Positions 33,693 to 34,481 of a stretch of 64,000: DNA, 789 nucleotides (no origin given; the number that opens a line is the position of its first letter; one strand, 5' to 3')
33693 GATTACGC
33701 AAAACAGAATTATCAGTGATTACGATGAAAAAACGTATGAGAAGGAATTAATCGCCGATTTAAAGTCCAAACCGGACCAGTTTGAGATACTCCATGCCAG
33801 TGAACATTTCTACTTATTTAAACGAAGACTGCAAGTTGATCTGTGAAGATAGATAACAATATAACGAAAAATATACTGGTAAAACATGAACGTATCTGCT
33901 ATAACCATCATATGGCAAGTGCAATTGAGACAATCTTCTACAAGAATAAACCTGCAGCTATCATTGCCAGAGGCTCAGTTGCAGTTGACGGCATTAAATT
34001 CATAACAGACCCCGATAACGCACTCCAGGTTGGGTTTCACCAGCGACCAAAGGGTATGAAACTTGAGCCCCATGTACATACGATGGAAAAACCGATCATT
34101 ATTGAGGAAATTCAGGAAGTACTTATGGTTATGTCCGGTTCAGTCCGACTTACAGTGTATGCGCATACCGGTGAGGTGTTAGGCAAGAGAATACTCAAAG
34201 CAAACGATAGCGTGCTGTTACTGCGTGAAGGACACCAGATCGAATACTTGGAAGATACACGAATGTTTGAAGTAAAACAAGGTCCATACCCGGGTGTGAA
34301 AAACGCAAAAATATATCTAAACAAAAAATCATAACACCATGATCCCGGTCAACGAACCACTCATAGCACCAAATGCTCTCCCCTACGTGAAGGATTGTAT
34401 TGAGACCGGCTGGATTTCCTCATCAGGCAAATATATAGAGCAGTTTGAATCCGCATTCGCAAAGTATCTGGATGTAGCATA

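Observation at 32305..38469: Translationally coupled Arn/Gtr-like lipid-carrier amino-sugar glycosylation operon built from an unusual parts list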

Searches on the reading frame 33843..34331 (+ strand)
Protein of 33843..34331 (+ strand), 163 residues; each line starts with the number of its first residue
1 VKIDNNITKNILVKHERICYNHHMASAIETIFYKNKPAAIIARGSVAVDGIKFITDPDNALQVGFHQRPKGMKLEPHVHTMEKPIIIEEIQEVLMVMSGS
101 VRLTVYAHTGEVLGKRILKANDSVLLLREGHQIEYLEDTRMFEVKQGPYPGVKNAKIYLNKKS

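Call 3: search_protein_families(library=pfam, proteins=[window:33843-34331:+], max_evalue=0.01)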
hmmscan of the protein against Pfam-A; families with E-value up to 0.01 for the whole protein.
window:33843-34331:+ (163 aa): 0 families

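Call 4: search_protein_families(library=ncbifam, proteins=[window:33843-34331:+], max_evalue=0.01)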
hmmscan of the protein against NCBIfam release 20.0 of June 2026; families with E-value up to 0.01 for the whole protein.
window:33843-34331:+ (163 aa): 1 family
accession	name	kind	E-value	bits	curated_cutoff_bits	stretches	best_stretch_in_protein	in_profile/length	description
TIGR04366.1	cupin_WbuC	subfamily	4.5e-08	33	42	1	70-153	43-123/132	WbuC family cupin fold metalloprotein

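Call 39: search_solved_structures(query=window:33909-34331:+, max_evalue=10, show_alignments=2)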
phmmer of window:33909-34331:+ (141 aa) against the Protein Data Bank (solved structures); distinct sequences matched with E-value up to 10: 14.
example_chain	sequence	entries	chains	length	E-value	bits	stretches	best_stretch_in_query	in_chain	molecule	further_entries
9mx1_A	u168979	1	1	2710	0.00025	24.2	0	10-52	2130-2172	Toxin A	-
7u1z_B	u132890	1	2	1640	0.0019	21.3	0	10-52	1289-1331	Toxin A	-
8jhz_A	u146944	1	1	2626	0.0055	19.9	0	10-44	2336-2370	Hemorrhagic toxin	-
4nc2_A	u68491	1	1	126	0.0068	19.6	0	21-63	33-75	Toxin B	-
7pog_A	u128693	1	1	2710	0.0087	19.2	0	10-42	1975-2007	Toxin A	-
2qj6_A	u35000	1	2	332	0.13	15.5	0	10-52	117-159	Toxin A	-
8qen_A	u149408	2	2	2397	0.15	15.2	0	17-48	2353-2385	Toxin B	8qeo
8ji0_A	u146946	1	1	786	0.25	14.5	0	10-41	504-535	Maltose/maltodextrin-binding periplasmic protein,Hemorrhagic toxin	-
6oq5_A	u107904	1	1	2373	0.32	14.1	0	17-40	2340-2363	Toxin B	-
8y9b_B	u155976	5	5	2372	0.4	13.8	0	17-40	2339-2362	Toxin B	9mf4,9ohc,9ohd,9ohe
7v1n_A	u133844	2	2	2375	0.44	13.7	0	17-40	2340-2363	Toxin B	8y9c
7n97_A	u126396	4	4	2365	0.71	13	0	17-39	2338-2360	Toxin B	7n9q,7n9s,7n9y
7n95_A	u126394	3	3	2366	0.71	13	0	17-39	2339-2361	Toxin B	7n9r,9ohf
5umi_C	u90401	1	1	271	1.9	11.7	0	10-52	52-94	Toxin A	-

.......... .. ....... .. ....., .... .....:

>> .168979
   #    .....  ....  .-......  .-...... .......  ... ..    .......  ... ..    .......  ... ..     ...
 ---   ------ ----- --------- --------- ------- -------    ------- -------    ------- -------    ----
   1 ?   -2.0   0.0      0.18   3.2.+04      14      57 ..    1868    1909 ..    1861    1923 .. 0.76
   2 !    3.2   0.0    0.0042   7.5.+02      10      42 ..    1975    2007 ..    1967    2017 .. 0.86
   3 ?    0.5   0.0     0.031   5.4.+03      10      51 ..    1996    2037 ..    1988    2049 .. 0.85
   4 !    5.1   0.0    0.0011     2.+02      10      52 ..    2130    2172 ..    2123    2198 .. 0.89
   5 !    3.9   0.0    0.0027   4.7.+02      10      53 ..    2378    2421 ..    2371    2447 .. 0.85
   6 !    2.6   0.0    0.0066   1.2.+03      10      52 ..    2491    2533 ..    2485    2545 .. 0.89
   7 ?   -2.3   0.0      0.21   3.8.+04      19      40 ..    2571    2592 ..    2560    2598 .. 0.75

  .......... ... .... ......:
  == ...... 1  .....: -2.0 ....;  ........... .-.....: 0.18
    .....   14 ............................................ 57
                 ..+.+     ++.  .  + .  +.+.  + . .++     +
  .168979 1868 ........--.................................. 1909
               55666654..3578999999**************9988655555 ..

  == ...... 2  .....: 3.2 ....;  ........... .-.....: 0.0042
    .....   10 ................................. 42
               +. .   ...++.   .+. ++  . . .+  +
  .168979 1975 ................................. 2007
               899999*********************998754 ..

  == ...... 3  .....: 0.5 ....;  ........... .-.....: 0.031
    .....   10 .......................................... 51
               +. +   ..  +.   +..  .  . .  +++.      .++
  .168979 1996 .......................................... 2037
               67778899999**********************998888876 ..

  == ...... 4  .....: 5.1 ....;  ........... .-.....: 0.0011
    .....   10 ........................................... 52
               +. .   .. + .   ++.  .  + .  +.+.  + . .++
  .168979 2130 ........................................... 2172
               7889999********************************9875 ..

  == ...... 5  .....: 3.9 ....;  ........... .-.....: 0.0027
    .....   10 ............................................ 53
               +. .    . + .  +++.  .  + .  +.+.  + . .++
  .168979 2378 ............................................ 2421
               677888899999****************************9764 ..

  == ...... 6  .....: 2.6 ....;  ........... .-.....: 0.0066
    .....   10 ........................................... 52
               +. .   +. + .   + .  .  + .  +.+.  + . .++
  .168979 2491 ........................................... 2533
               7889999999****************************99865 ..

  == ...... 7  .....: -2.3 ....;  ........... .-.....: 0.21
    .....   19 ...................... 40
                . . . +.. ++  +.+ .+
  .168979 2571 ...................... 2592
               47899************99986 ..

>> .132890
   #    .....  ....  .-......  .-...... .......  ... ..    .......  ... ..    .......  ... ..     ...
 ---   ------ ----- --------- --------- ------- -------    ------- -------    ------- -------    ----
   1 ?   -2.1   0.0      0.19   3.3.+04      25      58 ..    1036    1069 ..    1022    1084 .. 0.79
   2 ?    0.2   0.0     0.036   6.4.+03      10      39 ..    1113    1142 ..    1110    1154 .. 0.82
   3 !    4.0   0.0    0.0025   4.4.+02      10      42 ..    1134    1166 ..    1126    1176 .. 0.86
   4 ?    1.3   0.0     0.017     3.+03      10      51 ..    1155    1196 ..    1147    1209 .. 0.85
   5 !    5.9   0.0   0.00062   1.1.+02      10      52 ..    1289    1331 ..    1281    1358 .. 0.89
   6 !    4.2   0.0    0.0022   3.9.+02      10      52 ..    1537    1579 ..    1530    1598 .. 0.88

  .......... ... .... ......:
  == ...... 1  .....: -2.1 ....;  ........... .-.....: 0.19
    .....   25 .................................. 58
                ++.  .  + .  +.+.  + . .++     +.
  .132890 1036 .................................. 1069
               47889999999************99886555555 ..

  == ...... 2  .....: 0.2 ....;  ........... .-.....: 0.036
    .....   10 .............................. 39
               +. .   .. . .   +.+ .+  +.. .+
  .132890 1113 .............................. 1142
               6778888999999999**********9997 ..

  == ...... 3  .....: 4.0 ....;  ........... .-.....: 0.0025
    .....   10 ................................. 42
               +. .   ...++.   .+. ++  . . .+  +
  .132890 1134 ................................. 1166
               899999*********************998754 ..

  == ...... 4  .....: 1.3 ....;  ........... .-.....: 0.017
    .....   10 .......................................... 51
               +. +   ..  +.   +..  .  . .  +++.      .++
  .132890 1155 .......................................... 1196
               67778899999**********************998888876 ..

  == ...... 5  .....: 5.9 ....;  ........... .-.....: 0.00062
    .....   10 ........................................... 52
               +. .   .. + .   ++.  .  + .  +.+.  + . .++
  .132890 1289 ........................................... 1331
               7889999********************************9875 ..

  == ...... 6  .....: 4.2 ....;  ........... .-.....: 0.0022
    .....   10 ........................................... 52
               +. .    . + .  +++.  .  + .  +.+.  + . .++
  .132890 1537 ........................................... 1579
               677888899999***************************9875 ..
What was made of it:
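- Tried and rejected: The single-sequence PDB hits were spurious matches to toxin repeats (call 39).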

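Call 44: find_homologous_proteins(query=window:33909-34331:+, max_evalue=0.001)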
Query window:33909-34331:+ (141 aa): 32 proteins with E <= 0.001 among 49 candidates.
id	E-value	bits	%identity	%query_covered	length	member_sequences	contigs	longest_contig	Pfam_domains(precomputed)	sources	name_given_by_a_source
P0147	9.3e-84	296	96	100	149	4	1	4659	-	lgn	-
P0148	8.1e-63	228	88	82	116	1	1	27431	-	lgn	-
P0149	4.1e-62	226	74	96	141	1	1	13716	-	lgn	-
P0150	6.7e-61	222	72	98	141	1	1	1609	-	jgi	-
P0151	2.3e-60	220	67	99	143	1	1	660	-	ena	-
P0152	5.9e-60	219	72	98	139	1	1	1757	-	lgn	-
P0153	5.8e-58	212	71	96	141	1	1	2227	-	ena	-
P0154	5.9e-58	212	70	96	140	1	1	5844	-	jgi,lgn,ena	-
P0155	6.6e-58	212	69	98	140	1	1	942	-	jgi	jgi:hypothetical protein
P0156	9.1e-58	212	68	96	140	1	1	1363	-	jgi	jgi:hypothetical protein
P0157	7.1e-57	209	70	99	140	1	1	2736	-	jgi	jgi:hypothetical protein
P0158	1.9e-56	207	67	98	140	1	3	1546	-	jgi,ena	-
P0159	2.0e-56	207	76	88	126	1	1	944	-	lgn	-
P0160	2.0e-55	204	67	98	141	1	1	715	-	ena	-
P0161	3.7e-54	200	68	93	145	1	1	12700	-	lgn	-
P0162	5.1e-54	200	68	99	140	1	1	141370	-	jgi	jgi:hypothetical protein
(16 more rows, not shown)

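Call 47: find_encoding_contigs(protein=P0162, flank=10000, max_places=1)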
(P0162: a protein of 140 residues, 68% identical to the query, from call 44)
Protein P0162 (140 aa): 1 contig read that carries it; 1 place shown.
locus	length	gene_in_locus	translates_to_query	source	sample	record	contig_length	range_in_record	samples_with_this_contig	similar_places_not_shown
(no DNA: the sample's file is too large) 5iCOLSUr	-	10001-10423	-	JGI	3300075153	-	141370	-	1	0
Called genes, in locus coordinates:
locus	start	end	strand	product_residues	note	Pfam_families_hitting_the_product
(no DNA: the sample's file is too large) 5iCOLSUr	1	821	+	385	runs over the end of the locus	-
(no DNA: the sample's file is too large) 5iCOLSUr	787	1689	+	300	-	-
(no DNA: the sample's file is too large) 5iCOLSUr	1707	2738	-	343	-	PF00963:Cohesin, PF19077:Big_13 (weak)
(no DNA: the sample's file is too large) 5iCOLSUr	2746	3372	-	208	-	PF00963:Cohesin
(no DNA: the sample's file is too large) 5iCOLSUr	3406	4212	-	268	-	PF01850:PIN (weak), PF13638:PIN_4 (weak)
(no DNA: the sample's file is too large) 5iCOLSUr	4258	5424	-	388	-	PF20706:GT4-conflict (faint), PF13439:Glyco_transf_4, PF13579:Glyco_trans_4_4, PF00534:Glycos_transf_1, PF13692:Glyco_trans_1_4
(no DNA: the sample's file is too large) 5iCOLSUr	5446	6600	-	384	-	-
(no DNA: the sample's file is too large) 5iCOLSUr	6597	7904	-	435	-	PF18073:Zn_ribbon_LapB, PF13481:AAA_25, PF03796:DnaB_C (faint), PF06745:ATPase, PF23442:DUF7125 (weak), PF13541:ChlI, PF05362:Lon_C (weak)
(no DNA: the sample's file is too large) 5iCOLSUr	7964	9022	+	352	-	PF00532:Peripla_BP_1, PF13407:Peripla_BP_4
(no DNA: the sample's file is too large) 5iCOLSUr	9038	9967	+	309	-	-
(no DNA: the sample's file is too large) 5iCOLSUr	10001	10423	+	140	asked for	-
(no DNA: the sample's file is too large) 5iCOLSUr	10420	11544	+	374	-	PF00155:Aminotran_1_2 (weak), PF01041:DegT_DnrJ_EryC1, PF00266:Aminotran_5 (faint), PF01212:Beta_elim_lyase (weak)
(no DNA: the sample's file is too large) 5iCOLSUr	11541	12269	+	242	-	PF00535:Glycos_transf_2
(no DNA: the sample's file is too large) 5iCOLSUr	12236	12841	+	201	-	PF00583:Acetyltransf_1, PF13673:Acetyltransf_10, PF13508:Acetyltransf_7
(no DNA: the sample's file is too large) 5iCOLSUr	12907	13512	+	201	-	PF13489:Methyltransf_23, PF13847:Methyltransf_31, PF08241:Methyltransf_11, PF08242:Methyltransf_12, PF13649:Methyltransf_25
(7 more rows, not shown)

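Call 54: search_solved_structures(query=A3, max_evalue=10, show_alignments=3)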
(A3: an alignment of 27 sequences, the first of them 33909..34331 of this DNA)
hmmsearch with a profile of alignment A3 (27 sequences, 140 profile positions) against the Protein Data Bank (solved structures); distinct sequences matched with E-value up to 10: 0.
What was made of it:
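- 33912..34334 (+): Small WbuC-like cupin (140 aa), first gene of the conserved cassette. Its catalytic role is unknown; it may modify the keto-sugar. The family profile finds nothing in the PDB (call 54).
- Tried and rejected: A family-profile search of the PDB found nothing even at E<=10 (call 54).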

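Call 56: search_protein_families(library=pfam, alignment_id=A3, max_evalue=1)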
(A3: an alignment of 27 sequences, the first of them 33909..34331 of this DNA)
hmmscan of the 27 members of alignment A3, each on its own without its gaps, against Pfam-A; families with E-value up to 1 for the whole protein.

A. member 1, window:33909-34331:+ (141 aa): 0 families

B. families by the number of members that match (of 27 scanned): 6 families
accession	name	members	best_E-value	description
PF07883.17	Cupin_2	2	0.078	Cupin domain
PF19567.5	CpsB_CapC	1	0.026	Capsular polysaccharide synthesis, CpsB/CapC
PF00027.35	cNMP_binding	1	0.051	Cyclic nucleotide-binding domain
PF09313.17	DUF1971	1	0.12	Domain of unknown function (DUF1971)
PF25168.1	Beta-prop_WDR36-Utp21_2nd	1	0.16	WDR36/Utp21 second beta-propeller domain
PF22310.2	NMB0315_dom_I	1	0.24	NMB0315-like, domain I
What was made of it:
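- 33912..34334 (+): No Pfam hit (calls 3, 56).
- On FdtA/QdtA/WxcM 3,4-ketoisomerase cupins: 0 of 27 family members match at E<=1 (call 56).
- Tried and rejected: No Pfam hit for any of 27 members (call 56).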

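Call 57: search_protein_families(library=ncbifam, alignment_id=A3, max_evalue=0.01)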
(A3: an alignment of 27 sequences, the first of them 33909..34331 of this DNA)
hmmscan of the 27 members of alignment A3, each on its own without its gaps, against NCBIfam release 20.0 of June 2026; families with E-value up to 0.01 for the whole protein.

A. member 1, window:33909-34331:+ (141 aa): 1 family
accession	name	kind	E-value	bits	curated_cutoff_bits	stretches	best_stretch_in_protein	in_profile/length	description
TIGR04366.1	cupin_WbuC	subfamily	3.5e-08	33.4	42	1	48-131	43-123/132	WbuC family cupin fold metalloprotein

B. families by the number of members that match (of 27 scanned): 2 families
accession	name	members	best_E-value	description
TIGR04366.1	cupin_WbuC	27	6.9e-10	WbuC family cupin fold metalloprotein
TIGR00972.1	3a0107s01c2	1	0.0084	phosphate ABC transporter ATP-binding protein PstB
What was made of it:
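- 33912..34334 (+): All 27 of 27 family members hit NCBIfam TIGR04366 WbuC cupin, best E 7e-10, with the window protein below the cut-off (call 57).
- No cupin family member hits Pfam FdtA or dTDP_sugar_isom at E<=1, and all hit WbuC (calls 56, 57).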
